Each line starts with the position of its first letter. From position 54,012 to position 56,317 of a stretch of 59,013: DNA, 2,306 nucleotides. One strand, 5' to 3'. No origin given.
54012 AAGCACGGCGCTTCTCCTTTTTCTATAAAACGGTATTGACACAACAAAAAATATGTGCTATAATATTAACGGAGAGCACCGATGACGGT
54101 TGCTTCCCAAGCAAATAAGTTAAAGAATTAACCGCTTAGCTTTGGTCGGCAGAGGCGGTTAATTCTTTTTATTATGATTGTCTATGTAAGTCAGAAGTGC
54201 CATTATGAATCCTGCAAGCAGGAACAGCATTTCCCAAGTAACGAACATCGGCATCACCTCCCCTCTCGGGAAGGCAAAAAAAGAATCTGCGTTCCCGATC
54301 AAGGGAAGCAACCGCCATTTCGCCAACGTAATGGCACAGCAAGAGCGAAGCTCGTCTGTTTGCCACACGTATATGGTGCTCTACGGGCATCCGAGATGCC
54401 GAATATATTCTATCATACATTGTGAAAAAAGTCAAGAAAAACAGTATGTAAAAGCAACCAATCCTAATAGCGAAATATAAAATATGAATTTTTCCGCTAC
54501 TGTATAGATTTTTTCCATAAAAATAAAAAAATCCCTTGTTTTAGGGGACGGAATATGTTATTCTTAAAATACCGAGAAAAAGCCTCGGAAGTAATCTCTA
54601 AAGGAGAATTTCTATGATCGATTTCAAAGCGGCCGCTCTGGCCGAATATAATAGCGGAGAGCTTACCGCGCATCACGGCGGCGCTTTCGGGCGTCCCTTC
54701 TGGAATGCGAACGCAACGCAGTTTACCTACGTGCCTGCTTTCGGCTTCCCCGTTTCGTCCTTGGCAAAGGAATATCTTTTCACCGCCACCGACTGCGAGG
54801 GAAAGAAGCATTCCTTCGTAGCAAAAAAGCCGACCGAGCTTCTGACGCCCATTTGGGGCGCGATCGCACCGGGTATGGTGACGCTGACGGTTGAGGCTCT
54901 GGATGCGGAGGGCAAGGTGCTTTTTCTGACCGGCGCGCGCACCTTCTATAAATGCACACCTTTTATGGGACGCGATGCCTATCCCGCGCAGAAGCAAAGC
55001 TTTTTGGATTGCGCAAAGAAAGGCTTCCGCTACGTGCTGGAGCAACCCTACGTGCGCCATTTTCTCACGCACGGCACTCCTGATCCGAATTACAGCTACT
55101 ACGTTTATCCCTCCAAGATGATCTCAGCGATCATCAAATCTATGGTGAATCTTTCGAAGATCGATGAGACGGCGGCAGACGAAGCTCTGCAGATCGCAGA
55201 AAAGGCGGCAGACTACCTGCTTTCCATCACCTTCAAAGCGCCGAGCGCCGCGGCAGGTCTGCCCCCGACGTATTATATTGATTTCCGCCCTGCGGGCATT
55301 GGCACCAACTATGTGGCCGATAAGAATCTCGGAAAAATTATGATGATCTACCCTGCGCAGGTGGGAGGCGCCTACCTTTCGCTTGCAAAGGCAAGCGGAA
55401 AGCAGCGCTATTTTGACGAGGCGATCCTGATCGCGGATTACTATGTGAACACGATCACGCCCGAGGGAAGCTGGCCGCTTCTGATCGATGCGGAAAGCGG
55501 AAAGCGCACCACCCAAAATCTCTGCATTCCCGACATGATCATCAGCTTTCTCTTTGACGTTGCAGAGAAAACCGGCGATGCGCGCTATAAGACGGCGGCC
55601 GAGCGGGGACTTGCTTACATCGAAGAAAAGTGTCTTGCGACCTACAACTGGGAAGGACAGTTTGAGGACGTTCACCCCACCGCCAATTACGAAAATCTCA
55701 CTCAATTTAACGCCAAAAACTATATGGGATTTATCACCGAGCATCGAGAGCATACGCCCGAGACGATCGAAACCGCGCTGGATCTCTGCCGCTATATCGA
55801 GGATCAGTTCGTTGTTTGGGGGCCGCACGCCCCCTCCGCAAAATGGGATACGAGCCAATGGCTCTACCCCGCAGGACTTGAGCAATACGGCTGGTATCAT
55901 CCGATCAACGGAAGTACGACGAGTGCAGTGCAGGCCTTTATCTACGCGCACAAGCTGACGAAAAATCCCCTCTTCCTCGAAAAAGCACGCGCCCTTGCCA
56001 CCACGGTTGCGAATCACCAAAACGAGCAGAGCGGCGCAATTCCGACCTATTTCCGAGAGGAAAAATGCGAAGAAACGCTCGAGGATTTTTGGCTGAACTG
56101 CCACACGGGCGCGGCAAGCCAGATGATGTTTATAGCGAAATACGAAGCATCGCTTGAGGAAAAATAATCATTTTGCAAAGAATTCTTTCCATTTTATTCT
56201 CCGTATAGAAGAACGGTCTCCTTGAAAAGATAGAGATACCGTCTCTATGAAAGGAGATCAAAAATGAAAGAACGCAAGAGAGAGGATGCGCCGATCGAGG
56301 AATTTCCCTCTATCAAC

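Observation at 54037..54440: Candidate type I toxin-antitoxin module hidden in the pgsA-downstream gap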

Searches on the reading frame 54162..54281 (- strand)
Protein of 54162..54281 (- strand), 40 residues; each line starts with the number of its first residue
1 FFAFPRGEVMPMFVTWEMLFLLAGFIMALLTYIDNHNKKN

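Call 9: find_homologous_proteins(query=window:54162-54281:-, max_evalue=10)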
Query seq(40 aa) (40 aa): 8 proteins with E <= 10 among 8 candidates.
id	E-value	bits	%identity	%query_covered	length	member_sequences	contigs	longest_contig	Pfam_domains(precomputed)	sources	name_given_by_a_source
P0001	1.1e-17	79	95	98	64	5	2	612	-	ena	-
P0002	1.3e-15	73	87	98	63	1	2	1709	PF16935.11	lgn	-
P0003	1.6e-15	72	83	100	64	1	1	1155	-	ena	-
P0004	3.0e-14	69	83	100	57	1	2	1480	-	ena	-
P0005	3.9e-13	65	78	100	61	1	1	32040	-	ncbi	-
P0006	6.3e-11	58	100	73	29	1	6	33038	-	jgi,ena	jgi:hypothetical protein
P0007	2.0e-10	57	73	100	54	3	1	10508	-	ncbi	-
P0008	4.7e-9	53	86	73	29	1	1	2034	-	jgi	jgi:hypothetical protein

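Call 11: find_encoding_contigs(protein=P0005, flank=3000, max_places=4)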
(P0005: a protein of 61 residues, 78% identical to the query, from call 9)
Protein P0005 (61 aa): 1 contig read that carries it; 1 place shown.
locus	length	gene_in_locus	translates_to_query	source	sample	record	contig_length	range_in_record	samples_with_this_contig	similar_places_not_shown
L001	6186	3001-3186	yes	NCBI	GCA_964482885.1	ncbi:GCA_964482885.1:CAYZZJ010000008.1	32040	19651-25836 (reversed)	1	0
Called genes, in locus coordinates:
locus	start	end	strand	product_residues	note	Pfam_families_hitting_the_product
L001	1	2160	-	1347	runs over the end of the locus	-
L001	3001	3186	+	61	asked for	-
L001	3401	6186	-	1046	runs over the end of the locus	-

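Call 12: find_encoding_contigs(protein=P0007, flank=3000, max_places=4)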
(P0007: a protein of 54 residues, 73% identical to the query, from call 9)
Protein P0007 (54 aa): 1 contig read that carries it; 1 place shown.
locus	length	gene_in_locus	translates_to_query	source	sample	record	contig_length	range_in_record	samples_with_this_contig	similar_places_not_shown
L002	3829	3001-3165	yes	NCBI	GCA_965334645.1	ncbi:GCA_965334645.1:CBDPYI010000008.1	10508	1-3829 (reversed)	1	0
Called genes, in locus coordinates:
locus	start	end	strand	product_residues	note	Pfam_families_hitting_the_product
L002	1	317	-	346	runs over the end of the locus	PF01695:IstB_IS21 (weak), PF02562:PhoH, PF13604:AAA_30 (weak), PF13245:AAA_19 (weak), PF13401:AAA_22 (faint)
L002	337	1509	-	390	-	PF06898:YqfD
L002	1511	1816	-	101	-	PF07873:YabP (weak)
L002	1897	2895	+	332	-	-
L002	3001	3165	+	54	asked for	-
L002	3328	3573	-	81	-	-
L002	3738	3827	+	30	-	?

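Call 14: find_encoding_contigs(protein=P0002, flank=3000, max_places=4)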
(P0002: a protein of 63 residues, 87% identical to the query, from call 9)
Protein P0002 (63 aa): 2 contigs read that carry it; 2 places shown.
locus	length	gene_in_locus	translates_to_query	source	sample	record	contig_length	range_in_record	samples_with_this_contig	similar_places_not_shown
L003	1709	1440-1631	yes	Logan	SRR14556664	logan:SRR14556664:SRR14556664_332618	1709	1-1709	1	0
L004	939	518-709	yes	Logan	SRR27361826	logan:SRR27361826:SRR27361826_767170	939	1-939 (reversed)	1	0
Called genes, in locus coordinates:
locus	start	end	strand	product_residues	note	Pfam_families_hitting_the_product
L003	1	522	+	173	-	?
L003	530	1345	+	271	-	PF02557:VanY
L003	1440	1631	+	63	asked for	PF16935:Hol_Tox (weak)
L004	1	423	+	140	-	?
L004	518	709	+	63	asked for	PF16935:Hol_Tox (weak)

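Call 15: find_encoding_contigs(protein=P0004, flank=3000, max_places=4)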
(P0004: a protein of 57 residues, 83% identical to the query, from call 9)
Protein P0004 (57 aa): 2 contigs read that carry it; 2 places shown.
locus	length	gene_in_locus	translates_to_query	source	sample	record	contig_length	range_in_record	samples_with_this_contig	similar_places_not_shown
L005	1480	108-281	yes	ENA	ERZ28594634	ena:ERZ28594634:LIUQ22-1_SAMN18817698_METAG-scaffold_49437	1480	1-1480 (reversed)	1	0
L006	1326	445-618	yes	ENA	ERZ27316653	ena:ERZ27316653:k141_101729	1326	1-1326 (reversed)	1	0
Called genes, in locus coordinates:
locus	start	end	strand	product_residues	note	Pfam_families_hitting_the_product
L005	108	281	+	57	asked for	-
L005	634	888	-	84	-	-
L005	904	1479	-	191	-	?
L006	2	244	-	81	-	?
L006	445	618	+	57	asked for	-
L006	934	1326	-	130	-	?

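Call 16: find_encoding_contigs(protein=P0003, flank=3000, max_places=4)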
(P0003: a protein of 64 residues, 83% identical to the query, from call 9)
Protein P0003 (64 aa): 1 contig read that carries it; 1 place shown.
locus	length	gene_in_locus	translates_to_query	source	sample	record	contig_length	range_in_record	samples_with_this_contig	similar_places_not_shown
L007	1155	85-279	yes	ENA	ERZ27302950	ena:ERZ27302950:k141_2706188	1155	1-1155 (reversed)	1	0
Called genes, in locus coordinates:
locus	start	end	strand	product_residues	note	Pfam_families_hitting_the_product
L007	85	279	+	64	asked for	-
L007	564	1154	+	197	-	?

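Call 17: find_encoding_contigs(protein=P0001, flank=3000, max_places=4)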
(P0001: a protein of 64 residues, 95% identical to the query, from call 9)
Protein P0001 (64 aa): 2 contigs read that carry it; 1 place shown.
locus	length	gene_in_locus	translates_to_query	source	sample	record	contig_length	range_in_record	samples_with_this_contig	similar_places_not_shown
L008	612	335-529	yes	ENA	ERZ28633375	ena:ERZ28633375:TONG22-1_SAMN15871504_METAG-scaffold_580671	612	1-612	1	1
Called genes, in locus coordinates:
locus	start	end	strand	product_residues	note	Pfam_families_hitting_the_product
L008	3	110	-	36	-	?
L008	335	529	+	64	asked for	-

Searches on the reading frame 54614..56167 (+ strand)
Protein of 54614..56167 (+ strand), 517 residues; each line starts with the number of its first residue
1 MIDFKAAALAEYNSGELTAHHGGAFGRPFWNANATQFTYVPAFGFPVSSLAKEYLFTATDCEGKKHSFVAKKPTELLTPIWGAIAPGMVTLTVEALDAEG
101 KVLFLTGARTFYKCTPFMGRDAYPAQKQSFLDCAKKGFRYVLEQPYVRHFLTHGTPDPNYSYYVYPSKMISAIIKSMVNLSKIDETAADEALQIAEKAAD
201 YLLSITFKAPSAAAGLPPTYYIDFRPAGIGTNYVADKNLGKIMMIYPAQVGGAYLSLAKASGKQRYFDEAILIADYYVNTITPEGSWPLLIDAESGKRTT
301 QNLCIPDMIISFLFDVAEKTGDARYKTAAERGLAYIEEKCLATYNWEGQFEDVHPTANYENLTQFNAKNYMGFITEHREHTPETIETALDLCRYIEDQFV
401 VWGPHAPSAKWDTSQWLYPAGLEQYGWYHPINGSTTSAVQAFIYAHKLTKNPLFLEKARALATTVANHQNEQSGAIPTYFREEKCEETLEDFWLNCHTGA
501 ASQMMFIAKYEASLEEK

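Call 7: search_protein_families(library=ncbifam, proteins=[window:54614-56167:+], max_evalue=1)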
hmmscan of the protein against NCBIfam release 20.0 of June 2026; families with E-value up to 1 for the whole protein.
window:54614-56167:+ (517 aa): 1 family
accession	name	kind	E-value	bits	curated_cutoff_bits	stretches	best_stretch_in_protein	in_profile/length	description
TIGR02474.1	pec_lyase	equivalog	0.0014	18.3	189.8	1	310-368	51-105/295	pectate lyase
